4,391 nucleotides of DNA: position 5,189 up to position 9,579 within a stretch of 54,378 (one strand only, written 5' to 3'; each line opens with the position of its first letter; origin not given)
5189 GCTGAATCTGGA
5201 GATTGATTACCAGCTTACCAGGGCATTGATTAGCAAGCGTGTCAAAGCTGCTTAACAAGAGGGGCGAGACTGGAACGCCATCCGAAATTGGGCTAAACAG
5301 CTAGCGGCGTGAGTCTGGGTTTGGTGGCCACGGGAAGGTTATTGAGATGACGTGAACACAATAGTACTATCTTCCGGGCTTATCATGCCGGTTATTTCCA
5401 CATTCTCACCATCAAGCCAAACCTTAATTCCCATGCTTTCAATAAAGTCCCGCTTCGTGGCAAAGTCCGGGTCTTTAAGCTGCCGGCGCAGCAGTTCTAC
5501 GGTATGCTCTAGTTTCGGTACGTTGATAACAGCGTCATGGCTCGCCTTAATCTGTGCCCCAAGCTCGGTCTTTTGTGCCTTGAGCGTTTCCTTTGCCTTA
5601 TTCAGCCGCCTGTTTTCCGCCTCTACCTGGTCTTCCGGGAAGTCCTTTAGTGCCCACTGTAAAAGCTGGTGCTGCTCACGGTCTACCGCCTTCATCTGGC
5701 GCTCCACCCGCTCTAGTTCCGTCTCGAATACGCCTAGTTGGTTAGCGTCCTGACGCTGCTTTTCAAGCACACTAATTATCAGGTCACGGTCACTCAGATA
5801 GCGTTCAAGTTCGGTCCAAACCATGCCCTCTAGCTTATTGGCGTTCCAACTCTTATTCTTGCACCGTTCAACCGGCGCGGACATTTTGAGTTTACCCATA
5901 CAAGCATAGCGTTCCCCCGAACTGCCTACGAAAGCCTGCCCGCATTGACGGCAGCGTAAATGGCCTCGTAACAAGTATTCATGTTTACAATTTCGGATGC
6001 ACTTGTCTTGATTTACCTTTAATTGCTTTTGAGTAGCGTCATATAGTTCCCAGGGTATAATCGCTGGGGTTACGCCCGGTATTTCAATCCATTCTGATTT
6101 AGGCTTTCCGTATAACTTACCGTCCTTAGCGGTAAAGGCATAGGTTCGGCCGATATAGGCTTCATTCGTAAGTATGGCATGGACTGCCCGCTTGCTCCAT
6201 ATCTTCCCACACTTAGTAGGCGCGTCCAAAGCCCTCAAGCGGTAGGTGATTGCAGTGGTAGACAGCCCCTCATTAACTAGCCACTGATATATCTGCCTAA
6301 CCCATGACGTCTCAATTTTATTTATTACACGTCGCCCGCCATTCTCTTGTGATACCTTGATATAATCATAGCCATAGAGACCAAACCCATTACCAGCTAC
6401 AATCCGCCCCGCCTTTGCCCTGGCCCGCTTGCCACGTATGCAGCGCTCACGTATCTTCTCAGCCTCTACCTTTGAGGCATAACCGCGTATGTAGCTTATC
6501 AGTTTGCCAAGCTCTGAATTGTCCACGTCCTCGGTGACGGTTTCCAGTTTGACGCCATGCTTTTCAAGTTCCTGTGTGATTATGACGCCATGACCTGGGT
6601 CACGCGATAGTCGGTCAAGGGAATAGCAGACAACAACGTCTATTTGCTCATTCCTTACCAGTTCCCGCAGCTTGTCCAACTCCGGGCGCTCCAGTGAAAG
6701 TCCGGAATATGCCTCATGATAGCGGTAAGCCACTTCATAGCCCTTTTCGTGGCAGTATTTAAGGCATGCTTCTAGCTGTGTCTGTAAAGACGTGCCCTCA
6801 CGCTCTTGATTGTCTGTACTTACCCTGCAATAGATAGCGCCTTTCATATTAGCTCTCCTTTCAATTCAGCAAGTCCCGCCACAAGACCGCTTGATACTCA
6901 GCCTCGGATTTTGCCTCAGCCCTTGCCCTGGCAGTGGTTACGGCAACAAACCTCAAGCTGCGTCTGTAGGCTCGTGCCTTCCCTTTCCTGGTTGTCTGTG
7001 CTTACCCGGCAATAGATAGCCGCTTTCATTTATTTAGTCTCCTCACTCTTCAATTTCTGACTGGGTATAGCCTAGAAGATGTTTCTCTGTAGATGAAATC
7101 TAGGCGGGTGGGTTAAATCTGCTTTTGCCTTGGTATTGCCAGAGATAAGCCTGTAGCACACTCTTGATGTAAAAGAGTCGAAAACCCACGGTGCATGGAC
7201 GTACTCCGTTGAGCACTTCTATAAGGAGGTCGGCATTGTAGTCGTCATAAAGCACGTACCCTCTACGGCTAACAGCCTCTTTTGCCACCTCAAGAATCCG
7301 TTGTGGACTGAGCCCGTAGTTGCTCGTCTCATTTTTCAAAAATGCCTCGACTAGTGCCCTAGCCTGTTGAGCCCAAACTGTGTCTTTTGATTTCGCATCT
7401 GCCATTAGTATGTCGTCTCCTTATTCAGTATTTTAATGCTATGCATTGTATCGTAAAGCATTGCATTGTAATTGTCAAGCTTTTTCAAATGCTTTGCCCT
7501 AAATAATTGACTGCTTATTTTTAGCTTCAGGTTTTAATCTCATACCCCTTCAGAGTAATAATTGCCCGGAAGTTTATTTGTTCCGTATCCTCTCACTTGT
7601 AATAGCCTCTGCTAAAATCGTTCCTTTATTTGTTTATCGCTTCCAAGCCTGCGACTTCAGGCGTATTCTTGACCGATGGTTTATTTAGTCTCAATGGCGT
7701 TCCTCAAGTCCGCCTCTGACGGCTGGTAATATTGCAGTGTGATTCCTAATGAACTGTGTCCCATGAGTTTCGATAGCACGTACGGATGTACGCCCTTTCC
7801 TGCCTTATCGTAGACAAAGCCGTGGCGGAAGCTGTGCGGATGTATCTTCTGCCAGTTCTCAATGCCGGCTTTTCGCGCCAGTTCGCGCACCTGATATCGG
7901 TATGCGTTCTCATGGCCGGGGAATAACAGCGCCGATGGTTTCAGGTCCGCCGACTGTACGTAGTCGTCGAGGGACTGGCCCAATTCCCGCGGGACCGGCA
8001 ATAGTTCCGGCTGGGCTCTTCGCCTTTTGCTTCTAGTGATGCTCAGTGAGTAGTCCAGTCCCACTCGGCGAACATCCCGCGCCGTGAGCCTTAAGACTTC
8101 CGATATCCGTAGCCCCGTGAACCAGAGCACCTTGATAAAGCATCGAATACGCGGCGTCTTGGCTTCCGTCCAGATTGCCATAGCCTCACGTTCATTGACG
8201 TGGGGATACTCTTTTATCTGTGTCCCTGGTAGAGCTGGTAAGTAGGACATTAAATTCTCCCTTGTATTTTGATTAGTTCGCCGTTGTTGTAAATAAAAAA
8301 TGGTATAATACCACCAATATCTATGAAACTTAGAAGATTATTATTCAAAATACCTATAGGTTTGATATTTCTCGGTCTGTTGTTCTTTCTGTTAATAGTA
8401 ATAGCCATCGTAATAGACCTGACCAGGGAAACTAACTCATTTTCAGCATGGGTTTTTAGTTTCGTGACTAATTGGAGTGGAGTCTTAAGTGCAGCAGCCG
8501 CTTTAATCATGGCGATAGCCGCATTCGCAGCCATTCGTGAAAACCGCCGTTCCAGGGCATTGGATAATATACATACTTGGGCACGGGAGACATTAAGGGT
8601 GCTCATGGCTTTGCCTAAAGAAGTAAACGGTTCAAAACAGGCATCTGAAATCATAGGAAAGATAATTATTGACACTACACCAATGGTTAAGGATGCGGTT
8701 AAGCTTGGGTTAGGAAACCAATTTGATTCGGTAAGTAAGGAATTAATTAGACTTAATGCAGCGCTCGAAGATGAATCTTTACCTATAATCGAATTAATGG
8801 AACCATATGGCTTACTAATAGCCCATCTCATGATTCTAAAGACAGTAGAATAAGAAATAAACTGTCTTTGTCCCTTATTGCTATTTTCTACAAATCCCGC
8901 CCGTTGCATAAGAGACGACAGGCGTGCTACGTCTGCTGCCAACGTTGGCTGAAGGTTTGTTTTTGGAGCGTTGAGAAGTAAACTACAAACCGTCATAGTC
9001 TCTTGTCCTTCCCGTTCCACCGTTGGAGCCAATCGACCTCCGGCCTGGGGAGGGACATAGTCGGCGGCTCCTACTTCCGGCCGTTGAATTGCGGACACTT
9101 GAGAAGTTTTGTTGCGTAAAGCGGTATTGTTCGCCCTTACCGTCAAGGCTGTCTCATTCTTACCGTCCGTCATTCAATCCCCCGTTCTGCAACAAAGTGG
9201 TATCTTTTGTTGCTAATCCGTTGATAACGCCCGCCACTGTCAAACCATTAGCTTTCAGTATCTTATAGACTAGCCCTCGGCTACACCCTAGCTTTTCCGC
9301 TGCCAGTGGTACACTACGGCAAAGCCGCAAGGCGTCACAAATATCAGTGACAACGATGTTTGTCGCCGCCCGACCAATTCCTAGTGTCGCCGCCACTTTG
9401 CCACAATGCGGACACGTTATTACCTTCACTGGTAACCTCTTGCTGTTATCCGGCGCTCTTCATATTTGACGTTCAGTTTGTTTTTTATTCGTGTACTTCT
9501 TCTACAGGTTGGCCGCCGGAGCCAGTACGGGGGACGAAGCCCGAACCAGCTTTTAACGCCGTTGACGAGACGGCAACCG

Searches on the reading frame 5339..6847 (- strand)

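Call 9: search_protein_families(library=pfam, proteins=[window:5339-6847:-], max_evalue=0.001)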
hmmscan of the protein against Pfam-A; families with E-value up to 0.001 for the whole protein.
window:5339-6847:- (502 aa): 3 families
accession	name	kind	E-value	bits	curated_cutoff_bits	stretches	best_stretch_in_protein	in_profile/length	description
PF00239.26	Resolvase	-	2e-33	116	23.3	1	4-148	2-144/145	Resolvase, N terminal domain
PF07508.19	Recombinase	-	1.7e-18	67.2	21.1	1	179-277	3-100/102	Recombinase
PF13408.12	Zn_ribbon_recom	-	4.8e-09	36.9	25.3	1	292-347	1-57/58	Recombinase zinc beta ribbon domain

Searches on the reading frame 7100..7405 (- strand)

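Call 9: search_protein_families(library=pfam, proteins=[window:7100-7405:-], max_evalue=0.001)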
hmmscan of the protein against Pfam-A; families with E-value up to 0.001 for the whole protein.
window:7100-7405:- (101 aa): 1 family
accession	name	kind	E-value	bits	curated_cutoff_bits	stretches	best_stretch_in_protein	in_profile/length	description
PF13590.11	DUF4136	-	0.0006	20.7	32.8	0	26-70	27-70/152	Domain of unknown function (DUF4136)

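Call 101: search_protein_families(library=pfam, proteins=[window:7100-7405:-], max_evalue=0.01)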
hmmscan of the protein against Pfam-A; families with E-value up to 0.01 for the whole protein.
window:7100-7405:- (101 aa): 1 family
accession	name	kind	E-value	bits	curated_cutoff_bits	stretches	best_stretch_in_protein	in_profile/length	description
PF13590.11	DUF4136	-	0.0006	20.7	32.8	1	26-70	27-70/152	Domain of unknown function (DUF4136)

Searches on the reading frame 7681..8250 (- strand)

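Call 5: search_protein_families(library=padloc, proteins=[window:7681-8250:-], max_evalue=0.01)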
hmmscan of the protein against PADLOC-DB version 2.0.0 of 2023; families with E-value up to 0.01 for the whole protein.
window:7681-8250:- (189 aa): 0 families

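Call 6: search_protein_families(library=ncbifam, proteins=[window:7681-8250:-], max_evalue=0.01)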
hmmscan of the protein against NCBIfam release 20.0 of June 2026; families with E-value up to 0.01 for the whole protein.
window:7681-8250:- (189 aa): 12 families
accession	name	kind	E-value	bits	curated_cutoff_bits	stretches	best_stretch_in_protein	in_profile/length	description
NF040815.2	recomb_XerA_Arch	equivalog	2.6e-21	76.4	220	1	16-184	95-261/263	site-specific tyrosine recombinase/integron integrase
TIGR02224.1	recomb_XerC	equivalog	1.5e-12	47.6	335.15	1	28-185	123-285/295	tyrosine recombinase XerC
TIGR02225.1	recomb_XerD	equivalog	2.8e-12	46.6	329.6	1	30-186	121-283/290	site-specific tyrosine recombinase XerD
NF001399.0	PRK00283.1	subfamily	4.5e-12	45.8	279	1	29-186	130-292/300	tyrosine recombinase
TIGR02249.1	integrase_gron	subfamily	1.5e-08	34.3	265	1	15-102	98-181/315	integron integrase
NF007371.0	PRK09871.1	subfamily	3.9e-07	29.8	222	1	118-176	113-173/198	tyrosine-type DNA invertase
NF040693.1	recomb_GmtY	equivalog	2.4e-06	27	340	1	136-185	391-440/441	gamma-mobile-trio recombinase GmtY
NF003462.0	PRK05084.1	equivalog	3.2e-06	26.1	267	1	13-187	176-354/360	tyrosine recombinase XerS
NF011946.0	PRK15417.1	equivalog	0.00025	20.3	435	0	35-97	133-191/337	integron integrase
NF007370.0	PRK09870.1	subfamily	0.00026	20.7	221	1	26-175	25-177/200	tyrosine-type DNA invertase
NF047926.1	integrase_GmtZ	equivalog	0.0048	14.9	600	1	138-187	430-480/784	gamma-mobile-trio integrase GmtZ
NF002331.0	PRK01287.1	subfamily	0.0052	15.8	371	0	34-99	163-224/365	site-specific tyrosine recombinase XerC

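Call 9: search_protein_families(library=pfam, proteins=[window:7681-8250:-], max_evalue=0.001)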
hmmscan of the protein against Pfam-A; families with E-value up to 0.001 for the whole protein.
window:7681-8250:- (189 aa): 1 family
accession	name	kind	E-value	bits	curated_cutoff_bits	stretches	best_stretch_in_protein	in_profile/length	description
PF00589.27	Phage_integrase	-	2.2e-20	73.6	27.1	1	23-177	8-168/172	Phage integrase family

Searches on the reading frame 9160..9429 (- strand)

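Call 101: search_protein_families(library=pfam, proteins=[window:9160-9429:-], max_evalue=0.01)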
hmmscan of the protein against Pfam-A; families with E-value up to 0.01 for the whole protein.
window:9160-9429:- (89 aa): 2 families
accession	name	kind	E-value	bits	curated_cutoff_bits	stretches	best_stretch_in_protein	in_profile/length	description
PF13384.12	HTH_23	-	0.0017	18.6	24.6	0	43-60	23-40/50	Homeodomain-like domain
PF13309.12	HTH_22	-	0.0054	17.2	29.6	0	33-59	37-63/63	HTH domain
